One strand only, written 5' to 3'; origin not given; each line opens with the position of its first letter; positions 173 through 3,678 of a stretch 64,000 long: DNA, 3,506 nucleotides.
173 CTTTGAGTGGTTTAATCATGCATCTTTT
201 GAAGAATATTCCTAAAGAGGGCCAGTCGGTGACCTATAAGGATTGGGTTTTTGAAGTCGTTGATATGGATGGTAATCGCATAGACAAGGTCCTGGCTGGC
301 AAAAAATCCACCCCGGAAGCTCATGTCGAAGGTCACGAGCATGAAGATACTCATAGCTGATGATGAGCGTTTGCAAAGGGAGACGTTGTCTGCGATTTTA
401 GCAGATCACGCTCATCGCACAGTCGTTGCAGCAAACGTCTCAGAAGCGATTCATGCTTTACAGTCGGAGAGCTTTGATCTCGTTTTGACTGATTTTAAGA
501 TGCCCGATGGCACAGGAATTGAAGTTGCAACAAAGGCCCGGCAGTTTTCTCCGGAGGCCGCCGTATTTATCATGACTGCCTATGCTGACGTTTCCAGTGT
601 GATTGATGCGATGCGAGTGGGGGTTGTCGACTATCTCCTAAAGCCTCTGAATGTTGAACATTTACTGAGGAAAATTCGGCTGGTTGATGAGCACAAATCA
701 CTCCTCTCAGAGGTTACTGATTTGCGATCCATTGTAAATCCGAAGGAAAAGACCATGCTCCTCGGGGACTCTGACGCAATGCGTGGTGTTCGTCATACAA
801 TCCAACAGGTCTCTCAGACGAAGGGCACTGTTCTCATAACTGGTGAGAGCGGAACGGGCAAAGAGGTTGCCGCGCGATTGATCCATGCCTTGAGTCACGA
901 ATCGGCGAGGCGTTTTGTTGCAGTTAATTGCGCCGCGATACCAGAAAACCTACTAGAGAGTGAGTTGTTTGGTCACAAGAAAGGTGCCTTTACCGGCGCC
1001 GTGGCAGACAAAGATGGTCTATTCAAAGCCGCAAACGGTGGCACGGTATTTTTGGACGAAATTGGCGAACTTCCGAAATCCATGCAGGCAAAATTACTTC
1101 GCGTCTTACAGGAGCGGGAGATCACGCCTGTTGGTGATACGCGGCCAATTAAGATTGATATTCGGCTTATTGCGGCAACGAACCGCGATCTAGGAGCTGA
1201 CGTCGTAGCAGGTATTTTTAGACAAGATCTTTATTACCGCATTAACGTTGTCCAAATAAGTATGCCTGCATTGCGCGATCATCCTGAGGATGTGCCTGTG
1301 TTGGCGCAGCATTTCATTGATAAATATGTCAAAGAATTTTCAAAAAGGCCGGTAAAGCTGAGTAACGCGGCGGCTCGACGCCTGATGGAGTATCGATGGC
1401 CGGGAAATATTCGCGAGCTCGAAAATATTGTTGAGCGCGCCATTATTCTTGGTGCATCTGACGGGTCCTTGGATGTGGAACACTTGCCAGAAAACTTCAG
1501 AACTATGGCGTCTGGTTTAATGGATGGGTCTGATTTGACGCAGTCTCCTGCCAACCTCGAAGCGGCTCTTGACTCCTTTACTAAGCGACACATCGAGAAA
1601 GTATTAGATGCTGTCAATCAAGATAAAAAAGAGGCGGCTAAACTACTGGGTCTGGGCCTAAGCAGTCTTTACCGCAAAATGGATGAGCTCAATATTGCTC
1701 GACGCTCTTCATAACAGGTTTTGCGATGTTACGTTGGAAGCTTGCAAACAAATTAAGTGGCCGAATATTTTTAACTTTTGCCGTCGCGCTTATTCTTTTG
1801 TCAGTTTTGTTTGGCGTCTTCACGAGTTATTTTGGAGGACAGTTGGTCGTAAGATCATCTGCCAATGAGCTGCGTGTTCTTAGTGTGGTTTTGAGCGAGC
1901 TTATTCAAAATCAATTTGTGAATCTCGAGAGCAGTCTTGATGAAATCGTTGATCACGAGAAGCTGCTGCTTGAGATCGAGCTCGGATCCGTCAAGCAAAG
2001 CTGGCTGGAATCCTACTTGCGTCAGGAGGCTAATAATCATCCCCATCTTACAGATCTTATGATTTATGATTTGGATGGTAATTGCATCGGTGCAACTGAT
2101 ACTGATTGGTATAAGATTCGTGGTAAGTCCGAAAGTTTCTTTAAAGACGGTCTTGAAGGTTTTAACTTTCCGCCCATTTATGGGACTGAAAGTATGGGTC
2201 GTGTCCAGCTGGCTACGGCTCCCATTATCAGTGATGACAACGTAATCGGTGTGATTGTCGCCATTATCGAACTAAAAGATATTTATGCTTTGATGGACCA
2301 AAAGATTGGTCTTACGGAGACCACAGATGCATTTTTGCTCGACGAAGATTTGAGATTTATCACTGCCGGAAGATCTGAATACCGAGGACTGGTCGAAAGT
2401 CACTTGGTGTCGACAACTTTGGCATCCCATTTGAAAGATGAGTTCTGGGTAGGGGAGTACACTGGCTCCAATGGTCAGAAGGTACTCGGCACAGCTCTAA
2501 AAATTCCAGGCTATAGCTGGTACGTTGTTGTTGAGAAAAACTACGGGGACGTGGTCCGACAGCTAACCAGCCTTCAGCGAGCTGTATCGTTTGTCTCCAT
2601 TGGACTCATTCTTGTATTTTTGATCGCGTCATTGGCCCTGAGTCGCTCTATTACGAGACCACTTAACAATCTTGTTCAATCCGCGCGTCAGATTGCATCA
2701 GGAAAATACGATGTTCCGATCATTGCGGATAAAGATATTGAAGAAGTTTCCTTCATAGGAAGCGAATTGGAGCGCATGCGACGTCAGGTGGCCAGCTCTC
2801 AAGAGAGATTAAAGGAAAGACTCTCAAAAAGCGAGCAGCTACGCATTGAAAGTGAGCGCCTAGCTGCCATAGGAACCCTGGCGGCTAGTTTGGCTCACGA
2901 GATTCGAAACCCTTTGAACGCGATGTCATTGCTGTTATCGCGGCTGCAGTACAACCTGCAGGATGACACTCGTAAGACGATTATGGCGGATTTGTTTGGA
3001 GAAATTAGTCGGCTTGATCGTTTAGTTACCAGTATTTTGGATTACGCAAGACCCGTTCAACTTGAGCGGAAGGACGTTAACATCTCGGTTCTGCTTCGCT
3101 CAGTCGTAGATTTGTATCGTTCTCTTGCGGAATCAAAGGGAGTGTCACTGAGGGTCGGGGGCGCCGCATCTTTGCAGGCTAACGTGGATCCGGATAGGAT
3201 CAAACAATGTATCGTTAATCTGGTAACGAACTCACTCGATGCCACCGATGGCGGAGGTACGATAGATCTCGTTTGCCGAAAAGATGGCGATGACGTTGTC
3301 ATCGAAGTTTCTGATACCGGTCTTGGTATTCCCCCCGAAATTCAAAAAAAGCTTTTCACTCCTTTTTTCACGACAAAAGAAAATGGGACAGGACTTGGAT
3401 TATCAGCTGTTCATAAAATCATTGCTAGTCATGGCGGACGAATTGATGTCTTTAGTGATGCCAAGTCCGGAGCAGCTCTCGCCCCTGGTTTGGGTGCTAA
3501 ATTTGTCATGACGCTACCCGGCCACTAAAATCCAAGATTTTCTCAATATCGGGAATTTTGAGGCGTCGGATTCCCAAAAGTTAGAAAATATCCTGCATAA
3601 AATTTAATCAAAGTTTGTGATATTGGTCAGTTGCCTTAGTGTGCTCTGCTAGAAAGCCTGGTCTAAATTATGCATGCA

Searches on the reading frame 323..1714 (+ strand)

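Call 57: search_protein_families(library=pfam, proteins=[window:323-1714:+], max_evalue=0.00001)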
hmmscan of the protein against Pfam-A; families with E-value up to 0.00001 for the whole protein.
window:323-1714:+ (463 aa): 6 families
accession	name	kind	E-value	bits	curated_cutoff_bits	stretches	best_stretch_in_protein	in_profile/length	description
PF00158.32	Sigma54_activat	-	2e-71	239.5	20.2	1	147-312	2-167/168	Sigma-54 interaction domain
PF00072.30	Response_reg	-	2.6e-25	89.2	30.2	1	9-118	1-110/111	Response regulator receiver domain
PF25601.1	AAA_lid_14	-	1.1e-24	86.5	27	1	318-396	1-78/87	AAA+ ATPase lid domain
PF14532.12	Sigma54_activ_2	-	1.5e-20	74.3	25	1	147-317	1-138/138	Sigma-54 interaction domain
PF07728.20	AAA_5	-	1.9e-09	38.1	22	1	170-288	2-123/139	AAA domain (dynein-related subfamily)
PF02954.25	HTH_8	-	3.8e-08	33.4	22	1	421-455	7-41/42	Bacterial regulatory protein, Fis family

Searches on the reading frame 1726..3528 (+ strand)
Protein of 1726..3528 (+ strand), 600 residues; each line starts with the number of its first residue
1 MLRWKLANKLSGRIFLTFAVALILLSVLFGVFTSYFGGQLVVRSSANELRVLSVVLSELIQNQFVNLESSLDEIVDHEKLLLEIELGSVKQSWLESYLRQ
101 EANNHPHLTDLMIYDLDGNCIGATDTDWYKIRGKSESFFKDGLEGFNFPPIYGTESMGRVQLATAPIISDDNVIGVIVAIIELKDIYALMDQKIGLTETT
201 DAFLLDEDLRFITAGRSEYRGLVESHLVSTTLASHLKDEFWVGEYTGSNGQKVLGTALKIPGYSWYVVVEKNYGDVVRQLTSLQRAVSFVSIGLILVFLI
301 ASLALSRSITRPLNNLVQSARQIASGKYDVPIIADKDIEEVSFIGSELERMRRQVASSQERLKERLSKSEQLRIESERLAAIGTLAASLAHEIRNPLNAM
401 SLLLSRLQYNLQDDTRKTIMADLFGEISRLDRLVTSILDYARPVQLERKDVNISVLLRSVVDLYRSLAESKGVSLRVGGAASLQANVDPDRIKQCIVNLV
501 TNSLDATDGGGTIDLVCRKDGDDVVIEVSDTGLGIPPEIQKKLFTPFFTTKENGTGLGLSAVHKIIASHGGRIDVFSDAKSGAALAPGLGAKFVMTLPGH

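Call 57: search_protein_families(library=pfam, proteins=[window:1726-3528:+], max_evalue=0.00001)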
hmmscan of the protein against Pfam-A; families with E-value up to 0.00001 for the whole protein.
window:1726-3528:+ (600 aa): 4 families
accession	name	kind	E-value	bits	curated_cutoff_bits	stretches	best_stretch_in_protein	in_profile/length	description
PF02518.31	HATPase_c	-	7.1e-26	91.3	26.4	1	488-598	2-108/111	Histidine kinase-, DNA gyrase B-, and HSP90-like ATPase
PF02743.24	dCache_1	-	2.1e-13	50.8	45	1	47-270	9-240/240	Cache domain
PF00512.31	HisKA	-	1.2e-10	41.7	26.9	1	383-442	3-62/66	His Kinase A (phospho-acceptor) domain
PF00672.30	HAMP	-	1.6e-06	28.7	25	1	305-354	2-50/53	HAMP domain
